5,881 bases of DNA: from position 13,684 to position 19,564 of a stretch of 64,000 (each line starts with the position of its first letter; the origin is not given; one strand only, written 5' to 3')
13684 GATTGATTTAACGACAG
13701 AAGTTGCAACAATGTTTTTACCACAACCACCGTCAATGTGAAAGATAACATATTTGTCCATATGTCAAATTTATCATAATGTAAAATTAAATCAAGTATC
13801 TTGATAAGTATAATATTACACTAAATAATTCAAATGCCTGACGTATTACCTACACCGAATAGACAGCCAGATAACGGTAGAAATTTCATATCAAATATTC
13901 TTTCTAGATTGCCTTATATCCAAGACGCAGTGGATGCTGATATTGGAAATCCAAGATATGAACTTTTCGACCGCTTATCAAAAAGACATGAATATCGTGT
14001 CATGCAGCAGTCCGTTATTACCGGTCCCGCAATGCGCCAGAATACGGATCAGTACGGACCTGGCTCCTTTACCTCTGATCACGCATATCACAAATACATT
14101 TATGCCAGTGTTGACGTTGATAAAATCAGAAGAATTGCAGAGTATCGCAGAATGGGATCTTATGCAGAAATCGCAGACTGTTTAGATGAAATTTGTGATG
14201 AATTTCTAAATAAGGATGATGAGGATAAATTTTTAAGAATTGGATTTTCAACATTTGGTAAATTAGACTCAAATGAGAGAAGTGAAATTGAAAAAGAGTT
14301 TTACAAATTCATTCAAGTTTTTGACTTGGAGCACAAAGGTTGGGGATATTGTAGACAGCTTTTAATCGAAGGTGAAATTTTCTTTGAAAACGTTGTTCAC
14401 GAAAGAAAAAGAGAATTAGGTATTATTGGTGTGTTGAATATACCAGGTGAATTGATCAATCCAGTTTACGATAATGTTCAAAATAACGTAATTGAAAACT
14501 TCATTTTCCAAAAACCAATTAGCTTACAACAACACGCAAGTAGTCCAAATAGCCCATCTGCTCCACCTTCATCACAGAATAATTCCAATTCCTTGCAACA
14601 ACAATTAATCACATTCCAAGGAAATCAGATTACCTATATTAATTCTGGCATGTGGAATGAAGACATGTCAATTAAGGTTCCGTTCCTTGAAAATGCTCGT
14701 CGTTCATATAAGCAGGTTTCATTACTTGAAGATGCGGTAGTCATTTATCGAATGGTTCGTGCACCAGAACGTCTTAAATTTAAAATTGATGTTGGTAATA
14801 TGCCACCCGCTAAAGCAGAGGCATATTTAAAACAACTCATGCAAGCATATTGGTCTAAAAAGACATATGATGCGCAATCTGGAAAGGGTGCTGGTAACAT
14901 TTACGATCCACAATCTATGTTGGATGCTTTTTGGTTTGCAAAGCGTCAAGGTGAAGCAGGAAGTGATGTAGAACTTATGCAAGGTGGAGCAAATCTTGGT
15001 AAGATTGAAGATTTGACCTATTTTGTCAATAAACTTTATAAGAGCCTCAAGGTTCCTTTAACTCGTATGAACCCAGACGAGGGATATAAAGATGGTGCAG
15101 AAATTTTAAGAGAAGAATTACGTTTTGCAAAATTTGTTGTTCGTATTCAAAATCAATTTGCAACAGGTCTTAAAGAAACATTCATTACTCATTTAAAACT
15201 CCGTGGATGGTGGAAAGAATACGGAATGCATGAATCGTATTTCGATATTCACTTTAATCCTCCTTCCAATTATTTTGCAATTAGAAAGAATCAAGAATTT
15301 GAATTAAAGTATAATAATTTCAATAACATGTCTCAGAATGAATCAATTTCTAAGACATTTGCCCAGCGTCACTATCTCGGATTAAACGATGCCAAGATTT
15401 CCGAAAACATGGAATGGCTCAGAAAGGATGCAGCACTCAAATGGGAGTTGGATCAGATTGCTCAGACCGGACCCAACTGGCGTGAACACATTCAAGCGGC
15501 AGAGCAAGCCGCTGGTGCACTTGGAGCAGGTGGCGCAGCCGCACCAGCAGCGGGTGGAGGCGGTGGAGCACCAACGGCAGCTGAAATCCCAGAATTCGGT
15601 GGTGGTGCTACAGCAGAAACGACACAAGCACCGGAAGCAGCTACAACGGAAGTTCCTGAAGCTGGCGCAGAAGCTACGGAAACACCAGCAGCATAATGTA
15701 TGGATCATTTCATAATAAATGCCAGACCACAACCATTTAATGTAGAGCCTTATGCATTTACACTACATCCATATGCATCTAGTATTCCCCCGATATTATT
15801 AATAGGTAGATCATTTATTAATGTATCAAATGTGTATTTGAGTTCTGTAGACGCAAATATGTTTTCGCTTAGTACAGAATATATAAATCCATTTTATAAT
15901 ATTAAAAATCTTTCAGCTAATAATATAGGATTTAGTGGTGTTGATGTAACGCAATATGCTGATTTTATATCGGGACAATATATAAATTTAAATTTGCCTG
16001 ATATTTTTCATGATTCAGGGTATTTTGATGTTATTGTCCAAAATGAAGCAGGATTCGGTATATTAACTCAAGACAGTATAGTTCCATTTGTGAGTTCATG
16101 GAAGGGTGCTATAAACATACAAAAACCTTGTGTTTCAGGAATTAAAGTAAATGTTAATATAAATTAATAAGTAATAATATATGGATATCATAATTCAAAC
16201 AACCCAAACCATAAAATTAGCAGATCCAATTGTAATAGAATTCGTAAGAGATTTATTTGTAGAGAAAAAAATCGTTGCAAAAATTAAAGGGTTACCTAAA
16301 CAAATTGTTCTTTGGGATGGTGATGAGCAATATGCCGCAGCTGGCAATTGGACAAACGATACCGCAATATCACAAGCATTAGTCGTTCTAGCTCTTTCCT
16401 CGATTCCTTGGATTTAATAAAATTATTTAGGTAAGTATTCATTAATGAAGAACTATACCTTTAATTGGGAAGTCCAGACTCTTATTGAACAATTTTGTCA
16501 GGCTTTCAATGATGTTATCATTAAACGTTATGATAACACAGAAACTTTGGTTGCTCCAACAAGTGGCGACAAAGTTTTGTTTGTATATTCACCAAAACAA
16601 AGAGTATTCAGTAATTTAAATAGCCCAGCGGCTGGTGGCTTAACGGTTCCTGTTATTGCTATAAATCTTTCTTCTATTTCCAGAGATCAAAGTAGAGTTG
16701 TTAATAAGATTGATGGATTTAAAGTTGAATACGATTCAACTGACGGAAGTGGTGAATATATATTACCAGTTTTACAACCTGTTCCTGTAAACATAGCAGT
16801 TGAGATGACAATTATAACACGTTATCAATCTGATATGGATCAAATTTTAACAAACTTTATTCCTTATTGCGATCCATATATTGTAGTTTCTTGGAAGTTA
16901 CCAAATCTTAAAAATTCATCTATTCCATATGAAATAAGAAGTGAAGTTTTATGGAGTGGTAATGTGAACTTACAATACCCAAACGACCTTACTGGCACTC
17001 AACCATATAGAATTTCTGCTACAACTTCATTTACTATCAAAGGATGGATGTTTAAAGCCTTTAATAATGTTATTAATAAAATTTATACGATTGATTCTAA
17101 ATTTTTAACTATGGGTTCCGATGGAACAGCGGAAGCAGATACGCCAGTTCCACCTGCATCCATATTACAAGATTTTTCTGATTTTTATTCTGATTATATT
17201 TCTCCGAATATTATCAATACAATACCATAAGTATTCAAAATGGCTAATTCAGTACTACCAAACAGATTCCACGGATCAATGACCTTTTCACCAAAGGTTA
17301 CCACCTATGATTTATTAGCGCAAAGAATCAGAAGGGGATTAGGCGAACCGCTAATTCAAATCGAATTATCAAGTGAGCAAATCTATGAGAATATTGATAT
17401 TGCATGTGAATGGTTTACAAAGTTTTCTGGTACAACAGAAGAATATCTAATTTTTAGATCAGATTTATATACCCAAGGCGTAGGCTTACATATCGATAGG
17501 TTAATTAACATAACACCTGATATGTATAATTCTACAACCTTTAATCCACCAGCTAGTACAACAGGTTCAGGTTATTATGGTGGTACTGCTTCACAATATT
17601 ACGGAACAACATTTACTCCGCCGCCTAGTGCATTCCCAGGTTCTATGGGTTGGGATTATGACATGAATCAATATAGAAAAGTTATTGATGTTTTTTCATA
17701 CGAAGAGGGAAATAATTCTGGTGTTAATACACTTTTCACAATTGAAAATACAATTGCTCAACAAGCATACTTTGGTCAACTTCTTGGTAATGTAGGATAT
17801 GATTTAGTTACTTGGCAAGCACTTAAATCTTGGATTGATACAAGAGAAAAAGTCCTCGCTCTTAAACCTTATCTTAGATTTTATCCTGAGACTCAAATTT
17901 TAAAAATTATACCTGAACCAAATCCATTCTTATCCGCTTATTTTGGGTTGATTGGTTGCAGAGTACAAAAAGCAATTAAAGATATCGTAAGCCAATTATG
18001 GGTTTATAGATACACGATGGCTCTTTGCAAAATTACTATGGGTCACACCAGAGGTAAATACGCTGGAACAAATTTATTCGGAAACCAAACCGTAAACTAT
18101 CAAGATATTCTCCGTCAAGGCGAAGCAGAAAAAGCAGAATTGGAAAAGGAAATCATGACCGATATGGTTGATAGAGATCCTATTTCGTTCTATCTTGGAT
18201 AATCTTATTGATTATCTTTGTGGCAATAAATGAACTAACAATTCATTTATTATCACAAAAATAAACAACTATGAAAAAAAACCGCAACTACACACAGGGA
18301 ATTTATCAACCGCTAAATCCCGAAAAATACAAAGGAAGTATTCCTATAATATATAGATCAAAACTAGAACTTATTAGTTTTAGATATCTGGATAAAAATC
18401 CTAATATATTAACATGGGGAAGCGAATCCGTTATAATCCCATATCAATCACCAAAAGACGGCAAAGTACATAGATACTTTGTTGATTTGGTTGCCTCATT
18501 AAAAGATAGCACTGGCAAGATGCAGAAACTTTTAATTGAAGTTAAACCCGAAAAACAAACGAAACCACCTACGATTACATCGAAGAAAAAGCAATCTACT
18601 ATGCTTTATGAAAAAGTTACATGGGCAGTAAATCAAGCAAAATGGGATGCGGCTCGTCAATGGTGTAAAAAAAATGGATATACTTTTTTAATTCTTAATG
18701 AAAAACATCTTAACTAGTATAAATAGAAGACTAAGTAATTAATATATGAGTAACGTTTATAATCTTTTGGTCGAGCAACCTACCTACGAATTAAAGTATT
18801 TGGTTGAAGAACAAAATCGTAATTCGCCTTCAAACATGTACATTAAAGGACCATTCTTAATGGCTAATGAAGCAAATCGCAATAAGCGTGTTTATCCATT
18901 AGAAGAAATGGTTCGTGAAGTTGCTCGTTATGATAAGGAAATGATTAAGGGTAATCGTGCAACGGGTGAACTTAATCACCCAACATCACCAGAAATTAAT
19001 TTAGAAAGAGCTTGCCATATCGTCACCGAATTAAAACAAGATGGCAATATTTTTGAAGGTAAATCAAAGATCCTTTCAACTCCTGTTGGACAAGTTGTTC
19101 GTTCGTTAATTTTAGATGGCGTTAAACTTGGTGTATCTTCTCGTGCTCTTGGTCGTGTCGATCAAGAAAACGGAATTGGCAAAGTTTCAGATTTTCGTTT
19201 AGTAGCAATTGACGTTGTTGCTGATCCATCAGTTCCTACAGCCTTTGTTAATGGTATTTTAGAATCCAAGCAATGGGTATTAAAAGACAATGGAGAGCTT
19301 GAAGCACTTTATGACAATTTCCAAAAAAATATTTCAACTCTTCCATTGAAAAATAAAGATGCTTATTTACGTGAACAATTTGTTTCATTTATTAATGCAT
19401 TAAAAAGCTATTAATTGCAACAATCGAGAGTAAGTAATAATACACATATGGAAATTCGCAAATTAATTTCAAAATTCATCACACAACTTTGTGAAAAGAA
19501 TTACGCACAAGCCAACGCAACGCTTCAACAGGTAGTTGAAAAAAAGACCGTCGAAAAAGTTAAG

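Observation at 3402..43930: Exact 90-bp DNA identity between two fibre genes 40.4 kb apart: recent inter-gene exchange of repeat modules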

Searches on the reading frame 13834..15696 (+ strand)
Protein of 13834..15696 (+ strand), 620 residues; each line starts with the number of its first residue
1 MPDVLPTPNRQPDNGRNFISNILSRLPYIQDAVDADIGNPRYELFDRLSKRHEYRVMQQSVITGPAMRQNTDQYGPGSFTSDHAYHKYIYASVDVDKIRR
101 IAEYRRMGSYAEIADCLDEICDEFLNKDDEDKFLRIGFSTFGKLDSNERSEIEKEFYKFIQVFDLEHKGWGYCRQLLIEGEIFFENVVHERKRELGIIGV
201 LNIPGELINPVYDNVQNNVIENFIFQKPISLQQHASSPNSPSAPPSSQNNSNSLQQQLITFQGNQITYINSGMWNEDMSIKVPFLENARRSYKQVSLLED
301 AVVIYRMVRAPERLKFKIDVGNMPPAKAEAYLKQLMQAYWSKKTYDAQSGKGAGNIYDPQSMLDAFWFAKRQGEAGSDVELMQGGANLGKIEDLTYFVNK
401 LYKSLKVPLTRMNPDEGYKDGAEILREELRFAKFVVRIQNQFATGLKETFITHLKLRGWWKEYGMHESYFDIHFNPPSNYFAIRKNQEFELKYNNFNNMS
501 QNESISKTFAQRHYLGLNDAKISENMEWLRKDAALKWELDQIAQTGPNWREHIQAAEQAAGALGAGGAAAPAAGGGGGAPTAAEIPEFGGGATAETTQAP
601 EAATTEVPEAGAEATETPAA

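Call 10: search_protein_families(library=phrogs, proteins=[window:13834-15696:+])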
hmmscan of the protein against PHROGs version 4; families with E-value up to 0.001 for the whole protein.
window:13834-15696:+ (620 aa): 1 family
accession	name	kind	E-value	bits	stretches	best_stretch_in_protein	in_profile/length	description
phrog_213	-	head and packaging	3.3e-96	324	1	60-534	23-499/528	portal protein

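Call 60: search_protein_families(library=pfam, proteins=[window:13834-15696:+], max_evalue=0.001)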
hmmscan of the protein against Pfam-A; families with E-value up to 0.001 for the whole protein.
window:13834-15696:+ (620 aa): 1 family
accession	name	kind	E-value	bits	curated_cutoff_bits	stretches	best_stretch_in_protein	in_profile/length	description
PF07230.16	Portal_T4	-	1.6e-96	324.1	22.9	1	99-529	3-430/433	Bacteriophage T4-like portal protein (Gp20)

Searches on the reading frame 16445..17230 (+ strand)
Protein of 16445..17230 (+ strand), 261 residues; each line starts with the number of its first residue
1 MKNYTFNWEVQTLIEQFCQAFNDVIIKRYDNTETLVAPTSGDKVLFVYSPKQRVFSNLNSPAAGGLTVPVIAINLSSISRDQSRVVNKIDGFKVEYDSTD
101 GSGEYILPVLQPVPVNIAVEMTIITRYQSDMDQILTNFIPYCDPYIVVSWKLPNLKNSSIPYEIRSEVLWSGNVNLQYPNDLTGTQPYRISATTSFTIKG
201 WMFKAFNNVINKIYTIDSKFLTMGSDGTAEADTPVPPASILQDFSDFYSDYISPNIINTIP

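Call 60: search_protein_families(library=pfam, proteins=[window:16445-17230:+], max_evalue=0.001)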
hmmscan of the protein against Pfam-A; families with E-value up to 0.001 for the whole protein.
window:16445-17230:+ (261 aa): 1 family
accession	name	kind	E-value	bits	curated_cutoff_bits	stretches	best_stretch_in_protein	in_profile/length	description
PF16724.11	T4-gp15_tss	-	2.5e-20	73.2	25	1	7-236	4-224/245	T4-like virus Myoviridae tail sheath stabiliser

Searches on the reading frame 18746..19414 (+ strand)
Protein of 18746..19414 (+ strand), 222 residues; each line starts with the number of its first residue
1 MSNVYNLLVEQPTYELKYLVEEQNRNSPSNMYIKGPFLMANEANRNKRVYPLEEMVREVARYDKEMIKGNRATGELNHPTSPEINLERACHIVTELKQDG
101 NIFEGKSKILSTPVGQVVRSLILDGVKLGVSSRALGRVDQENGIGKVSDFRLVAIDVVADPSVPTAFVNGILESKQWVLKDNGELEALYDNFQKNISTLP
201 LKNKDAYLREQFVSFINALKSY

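Call 60: search_protein_families(library=pfam, proteins=[window:18746-19414:+], max_evalue=0.001)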
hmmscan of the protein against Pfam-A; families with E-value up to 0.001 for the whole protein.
window:18746-19414:+ (222 aa): 1 family
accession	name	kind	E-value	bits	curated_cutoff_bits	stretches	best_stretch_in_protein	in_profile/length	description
PF03420.18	Peptidase_S77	-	2.2e-30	106.1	27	1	26-175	39-197/198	Prohead core protein serine protease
